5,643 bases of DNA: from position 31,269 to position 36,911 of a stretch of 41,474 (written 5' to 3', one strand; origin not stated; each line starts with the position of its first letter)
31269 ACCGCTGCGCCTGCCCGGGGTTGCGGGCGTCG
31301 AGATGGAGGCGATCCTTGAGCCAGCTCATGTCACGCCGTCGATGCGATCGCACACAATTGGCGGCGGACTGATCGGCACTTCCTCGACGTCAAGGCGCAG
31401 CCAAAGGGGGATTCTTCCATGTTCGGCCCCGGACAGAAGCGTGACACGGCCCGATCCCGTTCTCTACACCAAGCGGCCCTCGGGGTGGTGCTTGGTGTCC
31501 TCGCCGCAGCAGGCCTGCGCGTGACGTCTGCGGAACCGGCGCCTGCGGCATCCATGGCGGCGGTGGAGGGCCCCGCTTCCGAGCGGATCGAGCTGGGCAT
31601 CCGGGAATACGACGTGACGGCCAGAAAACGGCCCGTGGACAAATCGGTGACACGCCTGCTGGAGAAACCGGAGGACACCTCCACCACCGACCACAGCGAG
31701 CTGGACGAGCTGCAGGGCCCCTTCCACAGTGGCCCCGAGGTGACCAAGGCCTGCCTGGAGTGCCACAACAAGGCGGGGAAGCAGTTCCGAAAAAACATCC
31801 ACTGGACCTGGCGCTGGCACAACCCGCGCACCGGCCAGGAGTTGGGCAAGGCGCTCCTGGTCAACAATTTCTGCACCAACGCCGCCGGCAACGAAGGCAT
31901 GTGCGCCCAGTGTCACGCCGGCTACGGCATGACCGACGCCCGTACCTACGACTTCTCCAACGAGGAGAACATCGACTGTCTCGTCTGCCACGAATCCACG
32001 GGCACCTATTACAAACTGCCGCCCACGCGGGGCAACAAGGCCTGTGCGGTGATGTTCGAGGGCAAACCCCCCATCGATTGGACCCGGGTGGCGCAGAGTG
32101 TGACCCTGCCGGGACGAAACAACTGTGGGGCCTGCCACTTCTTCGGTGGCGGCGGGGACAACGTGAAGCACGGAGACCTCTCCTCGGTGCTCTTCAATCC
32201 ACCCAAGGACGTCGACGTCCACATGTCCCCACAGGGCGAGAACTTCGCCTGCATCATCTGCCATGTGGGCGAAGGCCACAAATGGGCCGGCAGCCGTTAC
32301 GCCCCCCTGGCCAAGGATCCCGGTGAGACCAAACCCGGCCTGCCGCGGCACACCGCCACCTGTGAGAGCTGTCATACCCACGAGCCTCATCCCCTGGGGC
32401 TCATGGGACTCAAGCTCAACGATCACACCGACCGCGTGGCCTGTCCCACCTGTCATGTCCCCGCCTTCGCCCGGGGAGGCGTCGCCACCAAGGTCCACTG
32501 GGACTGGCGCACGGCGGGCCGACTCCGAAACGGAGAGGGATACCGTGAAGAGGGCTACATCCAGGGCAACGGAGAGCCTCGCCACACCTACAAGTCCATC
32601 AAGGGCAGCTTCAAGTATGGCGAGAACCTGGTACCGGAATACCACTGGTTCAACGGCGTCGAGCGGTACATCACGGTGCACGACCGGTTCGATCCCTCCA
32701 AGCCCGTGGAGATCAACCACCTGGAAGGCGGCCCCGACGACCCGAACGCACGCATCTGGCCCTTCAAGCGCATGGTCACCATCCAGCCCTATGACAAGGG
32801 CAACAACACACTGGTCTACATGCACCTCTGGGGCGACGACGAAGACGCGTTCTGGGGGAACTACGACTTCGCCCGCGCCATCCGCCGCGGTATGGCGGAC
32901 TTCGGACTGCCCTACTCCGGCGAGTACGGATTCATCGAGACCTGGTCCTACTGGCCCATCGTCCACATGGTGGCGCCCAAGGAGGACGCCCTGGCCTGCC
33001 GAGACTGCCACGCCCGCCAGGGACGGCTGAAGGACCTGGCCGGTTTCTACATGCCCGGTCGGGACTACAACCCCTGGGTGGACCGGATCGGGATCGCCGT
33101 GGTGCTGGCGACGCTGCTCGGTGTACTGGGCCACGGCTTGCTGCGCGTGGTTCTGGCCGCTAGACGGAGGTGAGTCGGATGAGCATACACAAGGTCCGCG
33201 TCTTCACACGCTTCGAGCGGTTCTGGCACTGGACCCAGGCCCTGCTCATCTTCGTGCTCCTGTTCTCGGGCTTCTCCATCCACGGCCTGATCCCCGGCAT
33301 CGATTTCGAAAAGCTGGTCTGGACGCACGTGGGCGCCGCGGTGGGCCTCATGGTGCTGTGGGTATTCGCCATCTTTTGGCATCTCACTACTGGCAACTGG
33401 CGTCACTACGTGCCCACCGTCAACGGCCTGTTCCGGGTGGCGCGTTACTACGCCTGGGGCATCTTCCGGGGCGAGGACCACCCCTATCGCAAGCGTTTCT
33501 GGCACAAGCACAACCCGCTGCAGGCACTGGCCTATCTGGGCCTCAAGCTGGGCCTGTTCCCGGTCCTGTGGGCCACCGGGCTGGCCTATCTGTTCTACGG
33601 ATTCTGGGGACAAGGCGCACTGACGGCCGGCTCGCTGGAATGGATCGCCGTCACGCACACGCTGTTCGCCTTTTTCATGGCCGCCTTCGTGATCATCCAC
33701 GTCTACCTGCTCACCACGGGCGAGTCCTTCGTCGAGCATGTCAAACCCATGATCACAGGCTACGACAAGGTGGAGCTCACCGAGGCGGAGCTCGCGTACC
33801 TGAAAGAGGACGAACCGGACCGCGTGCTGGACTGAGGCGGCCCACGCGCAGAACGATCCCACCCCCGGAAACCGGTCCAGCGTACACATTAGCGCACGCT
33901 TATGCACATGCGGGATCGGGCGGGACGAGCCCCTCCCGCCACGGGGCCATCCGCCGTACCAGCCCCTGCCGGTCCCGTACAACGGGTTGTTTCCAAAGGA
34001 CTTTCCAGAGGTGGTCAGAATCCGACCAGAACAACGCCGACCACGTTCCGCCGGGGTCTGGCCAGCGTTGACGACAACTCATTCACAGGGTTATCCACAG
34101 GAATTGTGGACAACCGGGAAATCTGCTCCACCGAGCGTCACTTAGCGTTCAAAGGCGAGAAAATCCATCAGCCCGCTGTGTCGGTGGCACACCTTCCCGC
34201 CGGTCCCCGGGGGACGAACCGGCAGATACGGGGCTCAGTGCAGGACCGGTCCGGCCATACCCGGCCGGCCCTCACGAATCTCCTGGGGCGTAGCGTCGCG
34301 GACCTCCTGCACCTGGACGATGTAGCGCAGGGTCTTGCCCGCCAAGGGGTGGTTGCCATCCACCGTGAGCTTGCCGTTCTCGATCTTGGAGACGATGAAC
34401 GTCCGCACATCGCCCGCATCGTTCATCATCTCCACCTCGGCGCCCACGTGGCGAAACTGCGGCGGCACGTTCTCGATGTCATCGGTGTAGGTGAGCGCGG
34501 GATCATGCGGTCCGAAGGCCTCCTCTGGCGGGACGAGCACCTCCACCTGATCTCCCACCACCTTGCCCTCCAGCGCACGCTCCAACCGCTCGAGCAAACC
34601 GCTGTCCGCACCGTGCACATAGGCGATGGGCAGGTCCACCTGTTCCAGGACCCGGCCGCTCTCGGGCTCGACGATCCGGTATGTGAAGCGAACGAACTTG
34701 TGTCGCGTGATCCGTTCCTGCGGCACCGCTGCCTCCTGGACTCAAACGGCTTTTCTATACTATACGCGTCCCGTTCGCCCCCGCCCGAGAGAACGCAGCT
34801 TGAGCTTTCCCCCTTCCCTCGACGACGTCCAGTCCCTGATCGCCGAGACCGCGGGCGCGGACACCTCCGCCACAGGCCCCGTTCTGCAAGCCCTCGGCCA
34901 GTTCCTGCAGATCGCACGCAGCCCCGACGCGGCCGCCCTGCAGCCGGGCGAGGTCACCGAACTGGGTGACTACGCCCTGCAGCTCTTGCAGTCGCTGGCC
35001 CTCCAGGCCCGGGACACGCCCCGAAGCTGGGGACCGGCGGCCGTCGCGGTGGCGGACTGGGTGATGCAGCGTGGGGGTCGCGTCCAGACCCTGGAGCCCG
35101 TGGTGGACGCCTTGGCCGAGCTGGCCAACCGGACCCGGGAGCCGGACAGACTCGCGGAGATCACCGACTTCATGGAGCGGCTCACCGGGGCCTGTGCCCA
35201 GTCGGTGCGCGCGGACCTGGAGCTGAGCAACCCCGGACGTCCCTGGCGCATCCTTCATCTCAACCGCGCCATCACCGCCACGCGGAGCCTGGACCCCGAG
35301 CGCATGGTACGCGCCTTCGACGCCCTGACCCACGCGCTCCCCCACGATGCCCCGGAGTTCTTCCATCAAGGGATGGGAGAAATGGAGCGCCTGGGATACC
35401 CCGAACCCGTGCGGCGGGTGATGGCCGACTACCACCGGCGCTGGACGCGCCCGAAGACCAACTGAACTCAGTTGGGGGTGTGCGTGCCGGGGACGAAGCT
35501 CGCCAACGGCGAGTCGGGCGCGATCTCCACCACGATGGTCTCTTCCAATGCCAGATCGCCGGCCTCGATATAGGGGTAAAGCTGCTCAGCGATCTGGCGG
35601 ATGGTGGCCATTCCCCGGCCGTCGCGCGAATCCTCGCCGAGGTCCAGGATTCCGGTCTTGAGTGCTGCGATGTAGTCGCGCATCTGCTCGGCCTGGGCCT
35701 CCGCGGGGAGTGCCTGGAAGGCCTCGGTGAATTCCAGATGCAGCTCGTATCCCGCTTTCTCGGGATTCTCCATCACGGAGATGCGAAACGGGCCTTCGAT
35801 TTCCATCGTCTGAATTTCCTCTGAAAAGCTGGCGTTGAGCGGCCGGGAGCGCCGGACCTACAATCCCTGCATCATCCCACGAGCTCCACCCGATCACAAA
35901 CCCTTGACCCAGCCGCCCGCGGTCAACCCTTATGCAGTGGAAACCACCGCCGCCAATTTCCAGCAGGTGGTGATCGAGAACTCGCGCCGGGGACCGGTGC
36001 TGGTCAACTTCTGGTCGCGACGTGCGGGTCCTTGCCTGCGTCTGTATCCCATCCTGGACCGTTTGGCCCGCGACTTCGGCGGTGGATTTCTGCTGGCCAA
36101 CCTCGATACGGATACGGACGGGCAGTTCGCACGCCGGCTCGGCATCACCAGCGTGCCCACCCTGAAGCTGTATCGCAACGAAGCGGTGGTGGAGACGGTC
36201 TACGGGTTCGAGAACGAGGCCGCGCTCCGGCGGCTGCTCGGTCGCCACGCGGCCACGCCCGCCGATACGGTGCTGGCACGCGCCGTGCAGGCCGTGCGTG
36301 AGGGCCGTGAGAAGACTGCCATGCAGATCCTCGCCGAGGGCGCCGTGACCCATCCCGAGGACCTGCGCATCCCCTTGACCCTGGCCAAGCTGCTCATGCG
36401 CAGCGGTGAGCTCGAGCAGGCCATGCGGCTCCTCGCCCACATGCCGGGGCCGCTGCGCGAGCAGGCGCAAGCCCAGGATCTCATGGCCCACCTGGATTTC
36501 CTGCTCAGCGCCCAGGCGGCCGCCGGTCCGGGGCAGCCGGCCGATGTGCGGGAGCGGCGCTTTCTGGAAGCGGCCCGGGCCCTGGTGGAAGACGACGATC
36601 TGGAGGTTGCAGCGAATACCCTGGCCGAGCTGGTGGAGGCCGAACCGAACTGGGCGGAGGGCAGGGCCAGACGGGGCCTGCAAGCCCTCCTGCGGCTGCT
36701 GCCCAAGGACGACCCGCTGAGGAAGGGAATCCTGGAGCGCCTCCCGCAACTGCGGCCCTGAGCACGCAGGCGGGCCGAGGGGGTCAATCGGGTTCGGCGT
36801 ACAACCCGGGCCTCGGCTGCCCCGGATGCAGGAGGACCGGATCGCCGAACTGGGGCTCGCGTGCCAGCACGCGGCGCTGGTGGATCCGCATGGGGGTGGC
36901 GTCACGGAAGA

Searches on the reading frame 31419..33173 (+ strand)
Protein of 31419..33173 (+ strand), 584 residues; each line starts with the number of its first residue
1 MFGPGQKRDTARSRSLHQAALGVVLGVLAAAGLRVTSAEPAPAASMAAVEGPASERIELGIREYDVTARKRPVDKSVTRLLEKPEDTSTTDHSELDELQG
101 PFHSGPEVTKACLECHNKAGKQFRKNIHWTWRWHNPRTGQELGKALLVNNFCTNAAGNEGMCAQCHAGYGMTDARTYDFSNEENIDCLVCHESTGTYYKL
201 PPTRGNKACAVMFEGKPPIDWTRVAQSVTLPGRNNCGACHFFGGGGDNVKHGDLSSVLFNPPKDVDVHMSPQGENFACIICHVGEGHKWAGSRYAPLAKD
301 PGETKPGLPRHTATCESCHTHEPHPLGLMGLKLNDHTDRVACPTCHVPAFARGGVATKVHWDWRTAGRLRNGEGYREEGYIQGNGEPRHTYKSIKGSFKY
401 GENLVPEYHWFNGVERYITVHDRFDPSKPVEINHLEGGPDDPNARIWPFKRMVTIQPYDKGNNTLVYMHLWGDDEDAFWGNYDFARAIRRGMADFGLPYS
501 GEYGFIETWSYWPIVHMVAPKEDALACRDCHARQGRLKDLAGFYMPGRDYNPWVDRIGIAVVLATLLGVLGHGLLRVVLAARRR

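Call 21: search_protein_families(library=pfam, proteins=[window:31419-33173:+], max_evalue=0.001)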
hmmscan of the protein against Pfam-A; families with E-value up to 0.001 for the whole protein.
window:31419-33173:+ (584 aa): 4 families
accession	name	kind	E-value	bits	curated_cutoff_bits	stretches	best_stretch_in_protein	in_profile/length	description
PF11783.13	Cytochrome_cB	-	8.5e-68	228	22.1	1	358-533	1-172/173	Cytochrome c bacterial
PF22113.1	Mtrc-MtrF_II-IV_dom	-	4e-08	33.4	30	1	99-289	17-170/176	Outer membrane cytochrome MtrC/MtrF-like, domains II/IV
PF14522.11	Cytochrome_C7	-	4.9e-08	33.1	24.8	0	158-240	12-66/67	Cytochrome c7 and related cytochrome c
PF13435.11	Cytochrome_C554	-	0.00019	22.8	20.8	0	111-191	1-83/84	Cytochrome c554 and c-prime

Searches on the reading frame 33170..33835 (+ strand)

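Call 21: search_protein_families(library=pfam, proteins=[window:33170-33835:+], max_evalue=0.001)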
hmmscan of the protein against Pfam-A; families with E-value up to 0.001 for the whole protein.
window:33170-33835:+ (221 aa): 1 family
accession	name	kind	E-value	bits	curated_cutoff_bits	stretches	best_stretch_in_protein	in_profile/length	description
PF01292.26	Ni_hydr_CYTB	-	1.4e-21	77.5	30.1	1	11-197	1-179/179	Prokaryotic cytochrome b561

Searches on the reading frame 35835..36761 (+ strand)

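Call 21: search_protein_families(library=pfam, proteins=[window:35835-36761:+], max_evalue=0.001)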
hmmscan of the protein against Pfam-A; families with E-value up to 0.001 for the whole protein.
window:35835-36761:+ (308 aa): 4 families
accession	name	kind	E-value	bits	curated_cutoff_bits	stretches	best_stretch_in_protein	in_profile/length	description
PF00085.26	Thioredoxin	-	1.1e-15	57.9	23.5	1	35-134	3-100/103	Thioredoxin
PF14559.12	TPR_19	-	3e-10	40.7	25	1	154-220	2-68/68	Tetratricopeptide repeat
PF14561.12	TPR_20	-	2.4e-09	37.8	25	1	235-297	19-79/90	Tetratricopeptide repeat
PF13428.12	TPR_14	-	1.6e-05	25.5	23.5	0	145-178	3-36/44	Tetratricopeptide repeat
